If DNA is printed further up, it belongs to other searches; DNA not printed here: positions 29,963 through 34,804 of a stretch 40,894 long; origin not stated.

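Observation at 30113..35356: Giant kinase fused to a restriction-endonuclease-fold domain, translationally coupled to a PP2C phosphatase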

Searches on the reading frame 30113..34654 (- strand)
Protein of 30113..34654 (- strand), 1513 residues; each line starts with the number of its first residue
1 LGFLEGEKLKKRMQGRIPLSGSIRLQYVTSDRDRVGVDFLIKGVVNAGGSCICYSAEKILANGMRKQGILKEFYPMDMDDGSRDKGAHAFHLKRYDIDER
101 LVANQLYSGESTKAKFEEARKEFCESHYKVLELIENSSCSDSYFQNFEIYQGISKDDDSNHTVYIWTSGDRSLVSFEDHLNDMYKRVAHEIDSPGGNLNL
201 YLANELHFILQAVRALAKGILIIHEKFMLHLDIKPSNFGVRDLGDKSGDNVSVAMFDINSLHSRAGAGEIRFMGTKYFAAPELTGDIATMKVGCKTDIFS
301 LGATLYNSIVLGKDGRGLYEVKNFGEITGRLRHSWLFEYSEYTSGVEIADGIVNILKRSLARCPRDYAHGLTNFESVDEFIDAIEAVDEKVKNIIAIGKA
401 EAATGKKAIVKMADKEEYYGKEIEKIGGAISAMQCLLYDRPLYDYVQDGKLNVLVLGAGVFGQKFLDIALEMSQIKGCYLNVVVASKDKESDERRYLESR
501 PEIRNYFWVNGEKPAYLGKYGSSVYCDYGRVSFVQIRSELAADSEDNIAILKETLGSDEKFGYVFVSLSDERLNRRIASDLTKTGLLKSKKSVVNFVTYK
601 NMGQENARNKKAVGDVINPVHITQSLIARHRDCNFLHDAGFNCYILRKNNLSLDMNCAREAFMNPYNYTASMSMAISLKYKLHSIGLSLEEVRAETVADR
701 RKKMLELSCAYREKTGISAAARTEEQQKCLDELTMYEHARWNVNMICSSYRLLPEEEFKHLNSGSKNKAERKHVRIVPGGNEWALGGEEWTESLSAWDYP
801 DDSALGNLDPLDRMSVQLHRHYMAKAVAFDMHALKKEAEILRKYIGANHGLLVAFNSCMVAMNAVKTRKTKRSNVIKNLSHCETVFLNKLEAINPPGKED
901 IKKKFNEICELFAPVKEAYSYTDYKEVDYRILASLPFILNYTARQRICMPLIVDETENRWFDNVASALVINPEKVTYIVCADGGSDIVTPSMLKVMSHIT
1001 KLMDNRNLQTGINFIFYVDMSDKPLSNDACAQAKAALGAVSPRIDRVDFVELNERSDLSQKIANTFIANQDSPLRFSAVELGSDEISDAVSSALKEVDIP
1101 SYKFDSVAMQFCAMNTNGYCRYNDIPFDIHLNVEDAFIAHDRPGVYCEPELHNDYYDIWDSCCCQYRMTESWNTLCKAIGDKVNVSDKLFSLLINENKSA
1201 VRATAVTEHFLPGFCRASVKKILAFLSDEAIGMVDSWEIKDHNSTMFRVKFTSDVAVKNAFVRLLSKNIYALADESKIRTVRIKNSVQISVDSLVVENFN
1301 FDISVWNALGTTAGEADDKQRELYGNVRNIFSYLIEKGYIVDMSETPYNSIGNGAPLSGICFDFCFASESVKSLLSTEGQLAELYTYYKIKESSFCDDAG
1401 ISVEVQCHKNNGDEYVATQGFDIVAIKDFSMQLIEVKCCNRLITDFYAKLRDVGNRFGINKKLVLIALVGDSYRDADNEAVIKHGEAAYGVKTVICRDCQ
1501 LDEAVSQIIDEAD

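Call 5: search_protein_families(library=pfam, proteins=[window:30113-34654:-], max_evalue=0.01)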
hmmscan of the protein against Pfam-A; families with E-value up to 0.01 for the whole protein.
window:30113-34654:- (1513 aa): 1 family
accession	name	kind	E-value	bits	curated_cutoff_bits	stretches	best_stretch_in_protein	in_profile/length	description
PF00069.31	Pkinase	-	6.4e-09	36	31.7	1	212-308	103-190/263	Protein kinase domain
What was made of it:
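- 33470..34549 (-): Hanks-type protein kinase domain (aa ~36-395), non-RD, with D-I-N in place of DFG. Pkinase E=6e-9 (call 5).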

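Call 6: search_protein_families(library=padloc, proteins=[window:30113-34654:-], max_evalue=0.01)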
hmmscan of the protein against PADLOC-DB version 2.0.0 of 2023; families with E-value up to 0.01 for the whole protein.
window:30113-34654:- (1513 aa): 16 families
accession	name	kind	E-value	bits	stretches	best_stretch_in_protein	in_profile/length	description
PDLC04054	PD-T4-6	-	1.6e-09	35.6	1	210-308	114-206/347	-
PDLC04050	PD-T4-6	-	7.3e-09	33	1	204-323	164-270/480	-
PDLC03920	MkoA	-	1.9e-08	31.1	1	203-390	119-287/1112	-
PDLC04053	PD-T4-6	-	4.1e-08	31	1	211-391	114-275/311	-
PDLC04042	PD-T4-6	-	2.2e-07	28.8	1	210-388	112-273/292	-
PDLC04047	PD-T4-6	-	2.2e-07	28.3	1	211-341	115-234/327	-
PDLC04138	mad6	-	3.8e-07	27.4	1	195-306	136-247/659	mads_6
PDLC04064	PD-T4-6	-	2.5e-05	21.4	1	222-365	134-264/369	-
PDLC04060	PD-T4-6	-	5.9e-05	20.2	1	210-310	111-204/486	-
PDLC04057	PD-T4-6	-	0.0001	19.5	1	209-388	110-271/443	-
PDLC04044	PD-T4-6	-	0.00091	16.5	1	197-323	124-245/372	-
PDLC04039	PD-T4-6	-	0.0017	15.5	1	207-366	118-260/458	-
PDLC04043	PD-T4-6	-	0.0025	14.9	1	216-310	124-212/452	-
PDLC01897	CARF4--CARF_PDDEXK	-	0.0047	14.3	1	1366-1498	238-353/369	-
PDLC01088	C3a189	-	0.0058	13.2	1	209-308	98-201/840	kinase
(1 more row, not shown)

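Call 8: search_solved_structures(query=window:30113-34654:-, max_evalue=1, show_alignments=2)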
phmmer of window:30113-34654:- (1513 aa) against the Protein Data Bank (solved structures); distinct sequences matched with E-value up to 1: 191 (the best 60 are shown).
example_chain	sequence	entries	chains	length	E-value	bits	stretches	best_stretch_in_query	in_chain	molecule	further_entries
3bhy_A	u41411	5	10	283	0.0001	23.3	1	210-323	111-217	Death-associated protein kinase 3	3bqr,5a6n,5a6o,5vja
1yrp_A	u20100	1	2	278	0.0001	23.2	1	210-322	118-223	Death-associated protein kinase 3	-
2j90_A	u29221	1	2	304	0.00012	23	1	210-323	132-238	DEATH-ASSOCIATED PROTEIN KINASE 3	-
5uy6_A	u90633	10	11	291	0.00017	22.5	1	215-308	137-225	Calcium/calmodulin-dependent protein kinase kinase 2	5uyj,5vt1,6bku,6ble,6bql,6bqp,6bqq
2zv2_A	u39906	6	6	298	0.00018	22.4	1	215-308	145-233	Calcium/calmodulin-dependent protein kinase kinase 2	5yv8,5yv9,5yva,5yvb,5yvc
6cmj_A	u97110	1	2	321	0.0002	22.2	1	215-308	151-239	Calcium/calmodulin-dependent protein kinase kinase 2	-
7l26_A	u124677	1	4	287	0.00061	20.7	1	211-305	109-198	Mitogen-activated protein kinase kinase kinase kinase 1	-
7l24_A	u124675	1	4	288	0.00061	20.7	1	211-305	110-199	Mitogen-activated protein kinase kinase kinase kinase 1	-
7l25_A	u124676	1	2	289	0.00062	20.6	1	211-305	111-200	Mitogen-activated protein kinase kinase kinase kinase 1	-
7m0k_A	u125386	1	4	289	0.00071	20.4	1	211-305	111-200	Mitogen-activated protein kinase kinase kinase kinase 1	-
7m0l_A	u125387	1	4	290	0.00072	20.4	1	211-305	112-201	Mitogen-activated protein kinase kinase kinase kinase 1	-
8pau_A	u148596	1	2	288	0.00073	20.4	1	211-305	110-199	Mitogen-activated protein kinase kinase kinase kinase 1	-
7m0m_A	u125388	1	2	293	0.00074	20.4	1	211-305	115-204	Mitogen-activated protein kinase kinase kinase kinase 1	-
8pas_A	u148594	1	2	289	0.00074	20.4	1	211-305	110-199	Mitogen-activated protein kinase kinase kinase kinase 1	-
31wa_A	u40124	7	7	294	0.00074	20.4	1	211-305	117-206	Mitogen-activated protein kinase kinase kinase kinase 1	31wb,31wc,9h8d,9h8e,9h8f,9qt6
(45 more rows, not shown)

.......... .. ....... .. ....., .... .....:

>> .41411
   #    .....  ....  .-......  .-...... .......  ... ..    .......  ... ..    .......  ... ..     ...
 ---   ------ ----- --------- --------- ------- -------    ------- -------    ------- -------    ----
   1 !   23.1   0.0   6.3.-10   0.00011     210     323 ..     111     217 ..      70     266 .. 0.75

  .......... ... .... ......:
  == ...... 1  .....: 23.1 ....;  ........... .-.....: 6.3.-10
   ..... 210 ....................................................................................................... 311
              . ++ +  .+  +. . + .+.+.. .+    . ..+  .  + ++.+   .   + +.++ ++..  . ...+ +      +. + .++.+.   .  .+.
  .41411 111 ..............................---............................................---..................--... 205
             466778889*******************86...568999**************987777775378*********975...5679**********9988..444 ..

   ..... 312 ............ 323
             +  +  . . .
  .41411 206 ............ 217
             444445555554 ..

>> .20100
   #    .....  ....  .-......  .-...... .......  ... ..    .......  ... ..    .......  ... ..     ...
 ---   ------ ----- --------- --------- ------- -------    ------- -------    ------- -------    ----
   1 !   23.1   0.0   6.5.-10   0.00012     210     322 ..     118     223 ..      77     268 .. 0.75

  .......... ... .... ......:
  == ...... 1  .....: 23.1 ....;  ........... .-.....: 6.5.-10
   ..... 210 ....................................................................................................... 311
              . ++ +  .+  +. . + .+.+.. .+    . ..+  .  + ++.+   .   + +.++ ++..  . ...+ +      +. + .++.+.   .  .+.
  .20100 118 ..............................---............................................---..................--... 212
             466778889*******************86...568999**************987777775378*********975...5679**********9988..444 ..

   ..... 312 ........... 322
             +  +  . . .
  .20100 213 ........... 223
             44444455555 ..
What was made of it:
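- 33470..34549 (-): PDB kinases such as DAPK3 and CaMKK2 align over aa 210-323 (call 8).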

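Call 9: find_homologous_proteins(query=window:30113-34654:-, max_evalue=0.001)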
Query window:30113-34654:- (1513 aa): 101 proteins with E <= 0.001 among 8000 candidates.
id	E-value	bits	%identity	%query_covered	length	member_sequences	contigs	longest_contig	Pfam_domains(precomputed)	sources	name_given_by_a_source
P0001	0.0e+0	3468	100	100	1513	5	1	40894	PF00069.32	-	-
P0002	0.0e+0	1963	58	100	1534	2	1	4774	PF00069.32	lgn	-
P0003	0.0e+0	1695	52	100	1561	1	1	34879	PF00069.32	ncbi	-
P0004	0.0e+0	1329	45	99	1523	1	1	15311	PF00069.32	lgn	-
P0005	0.0e+0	1327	45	99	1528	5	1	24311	PF00069.32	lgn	-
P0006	0.0e+0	1315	44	99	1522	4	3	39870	PF00069.32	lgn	-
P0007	0.0e+0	1302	45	99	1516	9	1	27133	PF00069.32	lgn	-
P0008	0.0e+0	1301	45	99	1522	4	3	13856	PF00069.32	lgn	-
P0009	0.0e+0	1291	44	99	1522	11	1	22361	PF00069.32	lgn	-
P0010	0.0e+0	1283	43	99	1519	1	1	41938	PF00069.32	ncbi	-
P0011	0.0e+0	1281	43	99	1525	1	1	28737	PF00069.32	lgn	-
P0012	0.0e+0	1276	44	99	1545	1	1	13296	PF00069.32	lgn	-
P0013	0.0e+0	1269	43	99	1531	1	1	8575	PF00069.32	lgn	-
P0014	0.0e+0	1259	43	99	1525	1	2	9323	PF00069.32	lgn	-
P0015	0.0e+0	1255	43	99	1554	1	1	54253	PF00069.32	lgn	-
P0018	0.0e+0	1236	43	99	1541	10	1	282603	PF00069.32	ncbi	-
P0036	4.2e-113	397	28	95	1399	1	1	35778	PF00069.32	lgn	-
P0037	8.3e-109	383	27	95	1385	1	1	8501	PF00069.32,PF09002.18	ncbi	ncbi:MAG: Card1-like endonuclease domain-containing protein [Lachnospiraceae bacterium]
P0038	4.0e-108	381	27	94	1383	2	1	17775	PF00069.32,PF09002.18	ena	-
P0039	7.0e-106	373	26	94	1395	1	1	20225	PF00069.32,PF09002.18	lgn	-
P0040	7.2e-106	373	27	94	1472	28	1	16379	PF00069.32,PF09002.18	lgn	-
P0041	4.7e-105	371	26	94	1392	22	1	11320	PF00069.32,PF09002.18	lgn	-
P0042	2.1e-104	369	26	94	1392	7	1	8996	PF00069.32,PF09002.18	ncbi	-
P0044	1.9e-101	359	26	96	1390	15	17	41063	PF00069.32,PF09002.18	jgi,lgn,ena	-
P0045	7.2e-101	357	26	95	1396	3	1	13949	PF00069.32,PF09002.18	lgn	-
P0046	1.3e-99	353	27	94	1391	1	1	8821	PF00069.32,PF09002.18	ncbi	-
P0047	1.6e-99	352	26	94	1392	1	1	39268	PF00069.32,PF09002.18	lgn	-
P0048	1.2e-97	346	26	94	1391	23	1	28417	PF00069.32,PF09002.18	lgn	-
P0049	1.6e-97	346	26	96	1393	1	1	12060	PF00069.32,PF09002.18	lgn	-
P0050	2.3e-97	345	25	94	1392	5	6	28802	PF00069.32,PF09002.18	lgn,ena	-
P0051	4.3e-97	344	26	94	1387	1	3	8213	PF00069.32,PF09002.18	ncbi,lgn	-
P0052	7.0e-97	344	26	94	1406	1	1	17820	PF00069.32,PF09002.18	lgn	-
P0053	7.9e-97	343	26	94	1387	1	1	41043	PF00069.32,PF09002.18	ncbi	-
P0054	2.1e-96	342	25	96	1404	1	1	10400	PF00069.32,PF09002.18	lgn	-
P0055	7.4e-96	340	27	94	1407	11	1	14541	PF00069.32,PF09002.18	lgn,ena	-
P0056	1.4e-94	336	27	97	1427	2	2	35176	PF00069.32,PF09002.18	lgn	-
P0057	3.5e-94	335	26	96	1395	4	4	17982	PF00069.32,PF09002.18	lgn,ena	-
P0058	3.4e-93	331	26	96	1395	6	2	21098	PF00069.32,PF09002.18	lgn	-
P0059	1.7e-92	329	26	94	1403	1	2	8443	PF00069.32,PF09002.18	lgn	-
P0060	6.4e-92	327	25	94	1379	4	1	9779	PF00069.32,PF09002.18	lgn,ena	-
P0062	5.5e-90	321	25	96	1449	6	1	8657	PF07714.24,PF00069.32,PF09002.18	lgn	-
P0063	1.3e-86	310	25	98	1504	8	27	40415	PF00069.32,PF09002.18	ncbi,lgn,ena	-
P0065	1.2e-82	296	26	97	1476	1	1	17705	PF00069.32,PF09002.18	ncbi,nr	ncbi:MAG: DUF1887 family protein [Clostridia bacterium]|nr:DUF1887 family protein [Clostridia bacter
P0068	4.1e-78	281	25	96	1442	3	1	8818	PF00069.32,PF09002.18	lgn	-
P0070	2.8e-75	272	26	95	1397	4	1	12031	PF00069.32,PF09002.18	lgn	-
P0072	9.3e-74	267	23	97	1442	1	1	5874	PF00069.32,PF09002.18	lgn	-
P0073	2.1e-73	266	25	97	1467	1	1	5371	PF00069.32,PF09002.18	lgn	-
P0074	9.9e-73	264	24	97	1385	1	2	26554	PF09002.18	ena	-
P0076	4.9e-70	255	24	94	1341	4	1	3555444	PF00069.32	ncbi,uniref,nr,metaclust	ncbi:hypothetical protein [Ruminococcus sp. NK3A76]|uniref:protein kinase domain-containing protein 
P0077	2.3e-69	252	26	94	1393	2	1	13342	PF00069.32,PF09002.18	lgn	-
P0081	9.2e-58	214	23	96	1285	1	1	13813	PF00069.32,PF09002.18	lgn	-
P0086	3.6e-52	195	24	96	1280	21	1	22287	PF00069.32,PF09002.18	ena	-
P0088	1.1e-45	174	26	61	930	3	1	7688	PF00069.32,PF02026.22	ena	-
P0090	9.1e-41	158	22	79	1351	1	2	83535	PF00069.32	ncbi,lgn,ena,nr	ncbi:MAG: hypothetical protein IKU43_11665 [Clostridia bacterium]|nr:hypothetical protein [Clostridi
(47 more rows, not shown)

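Call 11: search_protein_families(library=pfam, proteins=[P0044, P0088, P0063], max_evalue=1)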
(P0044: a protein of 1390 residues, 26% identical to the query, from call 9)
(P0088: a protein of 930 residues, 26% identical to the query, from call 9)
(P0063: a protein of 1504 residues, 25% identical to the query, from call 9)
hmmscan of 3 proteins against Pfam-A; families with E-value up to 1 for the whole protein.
P0044 (1390 aa): 3 families
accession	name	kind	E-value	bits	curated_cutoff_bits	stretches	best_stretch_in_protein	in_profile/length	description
PF09002.17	Card1_endonuc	-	1.4e-09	38.1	26.4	1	1252-1339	9-102/136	Card1-like, endonuclease domain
PF00069.31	Pkinase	-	2e-09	37.7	31.7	1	169-323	99-249/263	Protein kinase domain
PF03435.24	Sacchrp_dh_NADP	-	0.019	15.8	25.1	1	400-466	1-44/129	Saccharopine dehydrogenase NADP binding domain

P0088 (930 aa): 2 families
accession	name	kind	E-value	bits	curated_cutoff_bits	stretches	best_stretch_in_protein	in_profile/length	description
PF02026.21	RyR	-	2.9e-37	127.3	27.4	1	836-924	1-89/91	RyR domain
PF00069.31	Pkinase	-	2.9e-13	50.3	31.7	1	144-313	89-257/263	Protein kinase domain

P0063 (1504 aa): 2 families
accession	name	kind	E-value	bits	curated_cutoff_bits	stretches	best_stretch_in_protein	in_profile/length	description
PF00069.31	Pkinase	-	9.6e-12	45.3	31.7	1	213-373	102-258/263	Protein kinase domain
PF09002.17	Card1_endonuc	-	4.5e-07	30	26.4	1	1355-1430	9-89/136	Card1-like, endonuclease domain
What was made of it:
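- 30116..30574 (-): PD-(D/E)xK nuclease domain, Card1_endonuc type (aa ~1361-1513). E1383 lies on helix 1, with D1397, D1422 and E1435-x-K1437. Relatives give 1.4e-9 and 4.5e-7 (calls 9, 11).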
